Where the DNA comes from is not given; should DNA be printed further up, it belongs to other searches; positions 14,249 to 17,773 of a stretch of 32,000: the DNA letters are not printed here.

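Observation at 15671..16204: Complete histidine-phosphatase (RHG / PGAM-type) domain inserted in-frame inside the ValRS catalytic core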

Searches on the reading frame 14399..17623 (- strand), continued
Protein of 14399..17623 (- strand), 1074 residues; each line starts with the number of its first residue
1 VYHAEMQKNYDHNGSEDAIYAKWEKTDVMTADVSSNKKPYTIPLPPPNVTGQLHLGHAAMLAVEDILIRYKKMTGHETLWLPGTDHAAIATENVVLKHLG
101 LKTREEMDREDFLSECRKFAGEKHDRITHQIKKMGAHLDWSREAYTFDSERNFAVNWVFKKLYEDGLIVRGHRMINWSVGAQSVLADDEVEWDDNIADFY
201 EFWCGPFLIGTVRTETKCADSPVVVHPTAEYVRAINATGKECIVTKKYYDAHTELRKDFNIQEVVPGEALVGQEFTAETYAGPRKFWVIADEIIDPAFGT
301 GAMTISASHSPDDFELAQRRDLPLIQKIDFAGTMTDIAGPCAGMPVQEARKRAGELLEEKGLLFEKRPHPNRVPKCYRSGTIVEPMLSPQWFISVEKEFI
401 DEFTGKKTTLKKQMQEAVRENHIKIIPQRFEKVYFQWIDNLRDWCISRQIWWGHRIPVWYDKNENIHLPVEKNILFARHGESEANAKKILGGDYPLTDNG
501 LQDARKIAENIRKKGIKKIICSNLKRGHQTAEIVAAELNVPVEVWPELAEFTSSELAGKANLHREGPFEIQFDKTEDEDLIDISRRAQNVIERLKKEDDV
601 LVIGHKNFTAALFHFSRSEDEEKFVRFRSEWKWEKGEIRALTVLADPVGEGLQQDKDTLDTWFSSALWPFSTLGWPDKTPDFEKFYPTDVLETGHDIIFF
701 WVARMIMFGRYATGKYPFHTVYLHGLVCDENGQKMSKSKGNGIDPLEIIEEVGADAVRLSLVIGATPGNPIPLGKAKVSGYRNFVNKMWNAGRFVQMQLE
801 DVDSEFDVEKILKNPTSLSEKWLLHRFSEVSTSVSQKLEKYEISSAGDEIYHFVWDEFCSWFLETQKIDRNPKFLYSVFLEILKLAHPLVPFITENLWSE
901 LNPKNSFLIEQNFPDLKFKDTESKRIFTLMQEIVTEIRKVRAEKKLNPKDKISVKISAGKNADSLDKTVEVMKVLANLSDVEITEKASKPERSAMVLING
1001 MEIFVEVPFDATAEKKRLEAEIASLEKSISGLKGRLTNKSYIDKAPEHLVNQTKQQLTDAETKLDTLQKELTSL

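Call 10: search_protein_families(library=ncbifam, proteins=[window:14399-17608:-], max_evalue=0.01)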
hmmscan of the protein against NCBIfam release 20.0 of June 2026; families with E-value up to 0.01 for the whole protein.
window:14399-17608:- (1069 aa): 35 families (the best 25 are shown)
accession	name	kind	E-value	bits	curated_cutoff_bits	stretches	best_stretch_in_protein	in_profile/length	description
NF004349.1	PRK05729.1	equivalog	7.5e-270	897.9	704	3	638-1065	431-859/860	valine--tRNA ligase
TIGR00422.1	valS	equivalog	7.5e-241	801.7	612.1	3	645-1051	442-861/863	valine--tRNA ligase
NF011492.0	PRK14900.1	equivalog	2.1e-208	694.7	1783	3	645-1065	448-889/1044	valine--tRNA ligase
NF009687.0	PRK13208.1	equivalog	6.7e-135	451.2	738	3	646-986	451-796/801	valine--tRNA ligase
TIGR00392.1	ileS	equivalog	8.2e-105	351.8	621.4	2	3-461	4-485/861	isoleucine--tRNA ligase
NF000540.1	alt_ValS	exception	3.8e-69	233.5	900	3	644-972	489-819/827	valine--tRNA ligase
NF008957.0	PRK12300.1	subfamily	1.9e-66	224.7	677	3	7-309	6-322/946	leucine--tRNA ligase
NF040702.1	ileS_w_GNAT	exception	4e-57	193.6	1999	3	12-193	24-215/1100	isoleucine--tRNA ligase, N-acetyltransferase domain-containing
TIGR00395.1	leuS_arch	equivalog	5.5e-57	193.4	648.5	3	16-310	9-317/938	leucine--tRNA ligase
NF000257.1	MupA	exception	4.1e-47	160.5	1900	2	650-981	505-849/1024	mupirocin-resistant isoleucine--tRNA ligase MupA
NF000258.1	MupB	exception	3e-45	154.5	1900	2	642-949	501-816/1033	mupirocin-resistant isoleucine--tRNA ligase MupB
TIGR00396.1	leuS_bact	equivalog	4.8e-42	144.1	548.4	3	727-955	603-814/843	leucine--tRNA ligase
TIGR00398.1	metG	equivalog_domain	5.1e-24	84.9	336.35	3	675-899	270-504/530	methionine--tRNA ligase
NF008900.0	PRK12267.1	equivalog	8.3e-20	70.8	598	2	657-961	228-546/648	methionine--tRNA ligase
NF001100.0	PRK00133.1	equivalog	9.1e-17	60.8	587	2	689-946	292-553/676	methionine--tRNA ligase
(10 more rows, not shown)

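Call 29: predict_structure(alignment_id=A2)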
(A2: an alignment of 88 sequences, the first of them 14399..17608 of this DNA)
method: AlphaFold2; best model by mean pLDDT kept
length: 1069 residues; sequences in the alignment: 88
mean_pLDDT: 89.4   pTM: 0.82
mean pLDDT of the five models: 89.4, 89.3, 88.3, 87.1, 87.1
residues with pLDDT >= 90: 667; 70-90: 350; 50-70: 43; < 50: 9
segments of 3 or more residues with pLDDT < 50: 560-562, 568-570
pLDDT, mean of each block of 10 residues (from residue 1): 84 92 89 92 70 90 96 84 69 85 88 82 89 80 83 95 89 78 79 93 93 94 97 94 93 96 96 95 94 90 90 91 92 95 94 95 90 83 90 96 97 97 95 89 82 94 95 95 86 97 95 97 98 98 81 57 48 80 95 95 93 83 85 94 92 84 88 89 92 86 96 94 83 72 93 93 88 92 95 86 90 96 98 96 97 95 92 97 97 86 94 95 95 89 88 92 93 93 87 91 76 85 90 86 88 90 83
secondary structure, 60 per line:
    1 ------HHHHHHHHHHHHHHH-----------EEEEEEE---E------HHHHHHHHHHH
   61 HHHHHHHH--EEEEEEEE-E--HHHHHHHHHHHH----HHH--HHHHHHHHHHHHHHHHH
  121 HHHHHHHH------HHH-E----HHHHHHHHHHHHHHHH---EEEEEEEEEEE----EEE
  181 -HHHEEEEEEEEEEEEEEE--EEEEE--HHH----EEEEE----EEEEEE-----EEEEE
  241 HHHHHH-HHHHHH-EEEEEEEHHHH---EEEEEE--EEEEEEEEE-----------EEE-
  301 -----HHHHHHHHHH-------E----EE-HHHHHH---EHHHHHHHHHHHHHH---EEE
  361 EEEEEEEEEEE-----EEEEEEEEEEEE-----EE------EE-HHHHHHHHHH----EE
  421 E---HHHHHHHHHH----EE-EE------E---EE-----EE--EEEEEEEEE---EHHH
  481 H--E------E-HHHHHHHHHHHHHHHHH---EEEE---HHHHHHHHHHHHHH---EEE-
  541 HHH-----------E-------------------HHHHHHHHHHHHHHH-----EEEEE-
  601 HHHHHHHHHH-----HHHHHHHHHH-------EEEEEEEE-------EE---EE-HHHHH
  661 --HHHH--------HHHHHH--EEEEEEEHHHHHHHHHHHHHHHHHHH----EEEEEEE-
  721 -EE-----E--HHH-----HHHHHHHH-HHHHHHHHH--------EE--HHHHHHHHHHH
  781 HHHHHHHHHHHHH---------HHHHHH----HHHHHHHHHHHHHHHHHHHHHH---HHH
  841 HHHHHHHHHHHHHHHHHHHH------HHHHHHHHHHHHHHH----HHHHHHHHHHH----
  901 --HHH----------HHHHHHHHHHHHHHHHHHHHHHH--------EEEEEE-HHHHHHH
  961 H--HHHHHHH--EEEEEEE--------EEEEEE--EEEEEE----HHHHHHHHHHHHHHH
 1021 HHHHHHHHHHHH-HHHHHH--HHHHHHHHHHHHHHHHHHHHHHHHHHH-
elements in order (helices of 4 or more, strands of 3 or more residues): H7-21 E33-39 H50-68 E71-78 H83-94 H104-128 H144-159 E163-173 E178-180 E185-199 E202-206 E216-220 E225-230 E236-240 H241-246 H248-253 E255-261 H262-265 E269-274 E277-285 E297-299 H306-315 H331-336 H341-354 E358-371 E377-388 H405-414 E419-421 H425-434 E465-473 H478-481 H493-509 E513-516 H520-533 E537-539 H575-589 E595-599 H601-610 H616-625 E633-640 H656-660 H663-666 H675-680 E683-689 H690-708 E713-719 H740-747 H749-757 H770-793 H803-808 H813-834 H838-860 H867-881 H886-896 H916-938 E947-952 H954-961 H964-970 E973-979 E988-993 E996-1001 H1006-1032 H1034-1039 H1042-1068

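Call 37: find_encoding_contigs(protein=P0121, flank=1000, max_places=3)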
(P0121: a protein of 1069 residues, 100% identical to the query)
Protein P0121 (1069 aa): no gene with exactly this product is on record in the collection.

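Call 38: fold_search(model_id=the predicted structure, library=pdb)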
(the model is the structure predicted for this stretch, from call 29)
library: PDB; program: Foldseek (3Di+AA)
matches with E <= 10: 824; with E <= 0.001: 485
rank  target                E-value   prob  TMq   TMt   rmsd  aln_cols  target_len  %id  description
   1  1gax_A                6.5e-58  1.00  0.67  0.82  10.7      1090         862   29  CRYSTAL STRUCTURE OF THERMUS THERMOPHILUS VALYL-TRNA SYNTHETASE COMPLEXED WITH TRNA(VAL) AND VALYL-ADENYLATE ANALOGUE (released 2000-12-06)
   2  8c8u                  1.4e-46  1.00  0.66  0.68  13.1      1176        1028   18  Priestia megaterium mupirocin-resistant isoleucyl-tRNA synthetase 2 complexed with mupirocin (released 2023-08-23)
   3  8c9d                  1.5e-46  1.00  0.67  0.69  12.3      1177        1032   18  Priestia megaterium W130Q mutant of type 2 isoleucyl-tRNA synthetase complexed with an isoleucyl-adenylate analogue (released 2023-08-16)
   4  8c9f                  2.0e-46  1.00  0.64  0.73   9.8      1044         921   19  Priestia megaterium inactive HIGH motif mutant of type1 isoleucyl-tRNA synthetase complexed with an isoleucyl-adenylate  (released 2023-08-16)
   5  8c8v                  2.7e-46  1.00  0.66  0.68  11.8      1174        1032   18  Priestia megaterium mupirocin-resistant isoleucyl-tRNA synthetase 2 with a fully-resolved C-terminal tRNA-binding domain (released 2023-08-16)
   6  8c8w                  7.4e-46  1.00  0.65  0.67  12.5      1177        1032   18  Priestia megaterium mupirocin hyper-resistant HIGH motif mutant of type 2 isoleucyl-tRNA synthetase complexed with an is (released 2023-08-16)
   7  8c9e                  2.5e-45  1.00  0.64  0.74   9.7      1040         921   19  Priestia megaterium mupirocin-sensitive isoleucyl-tRNA synthetase 1 complexed with an isoleucyl-adenylate analogue (released 2023-08-16)
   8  7d5c                  1.4e-43  1.00  0.64  0.74   8.2      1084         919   18  IleRS in complex with a tRNA site inhibitor (released 2021-02-24)
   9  8z1p_A                4.3e-43  1.00  0.61  0.61  13.4      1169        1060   16  Crystal structure of Saccharomyces cerevisiae isoleucyl-tRNA synthetase in complex with a mimic tRNA(Met) and isoleuci (released 2024-12-18)
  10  9wqt                  7.8e-43  1.00  0.64  0.73   8.2      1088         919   18  Crystal structure of Saccharomyces cerevisiae isoleucyl-tRNA synthetase in complex with reveromycin A and isoleucine (released 2026-04-08)
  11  8wng                  8.9e-43  1.00  0.62  0.71   9.8      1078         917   17  Crystal structure of H. pylori isoleucyl-tRNA synthetase (HpIleRS) in complex with Ile (released 2024-02-14)
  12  8wnd_A                9.8e-43  1.00  0.68  0.68  13.0      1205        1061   16  Crystal structure of Saccharomyces cerevisiae isoleucyl-tRNA synthetase in complex with tRNA(Ile) and isoleucine (released 2024-10-09)
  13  8wnj                  2.3e-42  1.00  0.63  0.72   9.0      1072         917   17  Crystal structure of H. pylori isoleucyl-tRNA synthetase (HpIleRS) in complex with Ile-AMP (released 2024-02-14)
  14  1qu2_A                5.6e-42  1.00  0.61  0.69  10.4      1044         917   19  INSIGHTS INTO EDITING FROM AN ILE-TRNA SYNTHETASE STRUCTURE WITH TRNA(ILE) AND MUPIROCIN (released 1999-08-31)
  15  9wqs                  2.5e-41  1.00  0.64  0.74   7.8      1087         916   18  Crystal structure of Saccharomyces cerevisiae isoleucyl-tRNA synthetase in complex with reveromycin A and isoleucine (released 2026-04-08)
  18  1ile                  9.8e-40  1.00  0.59  0.76   9.6       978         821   20  ISOLEUCYL-TRNA SYNTHETASE (released 1999-04-13)
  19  1qu3_A                3.7e-38  1.00  0.59  0.70  10.5      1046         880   19  INSIGHTS INTO EDITING FROM AN ILE-TRNA SYNTHETASE STRUCTURE WITH TRNA(ILE) AND MUPIROCIN (released 1999-08-31)
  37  6ykk                  5.1e-27  1.00  0.40  0.51  18.2      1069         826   15  Neisseria gonorrhoeae Leucyl-tRNA Synthetase in Complex with Compound 15 (released 2020-12-02)
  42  6ykw                  7.4e-27  1.00  0.40  0.51  18.0      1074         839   16  Neisseria gonorrhoeae Leucyl-tRNA Synthetase in Complex with Compound 11h (released 2020-12-02)
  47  7nua                  1.2e-26  1.00  0.39  0.51  18.5      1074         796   16  Crystal Structure of Neisseria gonorrhoeae LeuRS L550G mutant (released 2022-08-31)
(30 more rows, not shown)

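Call 39: list_cluster_members(proteins=[P0121, P0132, P0133, P0143, P0198, P0200, P0248, P0247, P0244, P0245])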
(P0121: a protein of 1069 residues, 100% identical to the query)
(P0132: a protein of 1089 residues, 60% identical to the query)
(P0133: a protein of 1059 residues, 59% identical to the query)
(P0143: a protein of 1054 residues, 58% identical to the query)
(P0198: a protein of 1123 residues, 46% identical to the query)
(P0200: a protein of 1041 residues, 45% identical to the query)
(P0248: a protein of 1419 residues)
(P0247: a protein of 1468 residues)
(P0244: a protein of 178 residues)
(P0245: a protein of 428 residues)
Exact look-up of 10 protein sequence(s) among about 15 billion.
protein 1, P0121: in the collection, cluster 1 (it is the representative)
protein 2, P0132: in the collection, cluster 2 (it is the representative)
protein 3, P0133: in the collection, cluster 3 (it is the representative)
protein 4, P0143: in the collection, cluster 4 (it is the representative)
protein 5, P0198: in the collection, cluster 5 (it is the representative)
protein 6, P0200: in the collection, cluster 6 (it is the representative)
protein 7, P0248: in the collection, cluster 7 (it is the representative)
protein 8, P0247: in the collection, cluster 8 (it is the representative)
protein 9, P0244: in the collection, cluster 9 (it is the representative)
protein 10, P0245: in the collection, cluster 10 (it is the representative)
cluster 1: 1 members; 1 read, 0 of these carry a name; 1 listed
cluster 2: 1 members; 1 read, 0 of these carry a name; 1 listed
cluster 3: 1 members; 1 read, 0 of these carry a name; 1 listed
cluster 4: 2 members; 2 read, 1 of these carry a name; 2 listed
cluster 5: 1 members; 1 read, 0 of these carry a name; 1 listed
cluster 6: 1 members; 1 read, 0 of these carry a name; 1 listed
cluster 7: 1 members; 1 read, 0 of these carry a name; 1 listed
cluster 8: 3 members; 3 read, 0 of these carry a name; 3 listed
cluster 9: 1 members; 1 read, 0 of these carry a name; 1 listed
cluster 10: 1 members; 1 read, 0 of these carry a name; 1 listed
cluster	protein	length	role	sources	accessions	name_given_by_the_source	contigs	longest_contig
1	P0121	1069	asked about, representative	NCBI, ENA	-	-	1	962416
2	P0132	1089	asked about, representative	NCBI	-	-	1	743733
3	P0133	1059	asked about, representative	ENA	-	-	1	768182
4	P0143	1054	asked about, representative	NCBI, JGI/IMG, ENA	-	valyl-tRNA synthetase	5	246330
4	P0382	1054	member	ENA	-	-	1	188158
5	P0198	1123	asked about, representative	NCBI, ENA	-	-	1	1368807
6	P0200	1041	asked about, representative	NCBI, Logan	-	-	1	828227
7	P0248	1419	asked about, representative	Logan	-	-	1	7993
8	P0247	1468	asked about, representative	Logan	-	-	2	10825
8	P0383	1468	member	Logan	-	-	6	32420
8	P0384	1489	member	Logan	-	-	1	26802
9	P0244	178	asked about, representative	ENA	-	-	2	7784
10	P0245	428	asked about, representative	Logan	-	-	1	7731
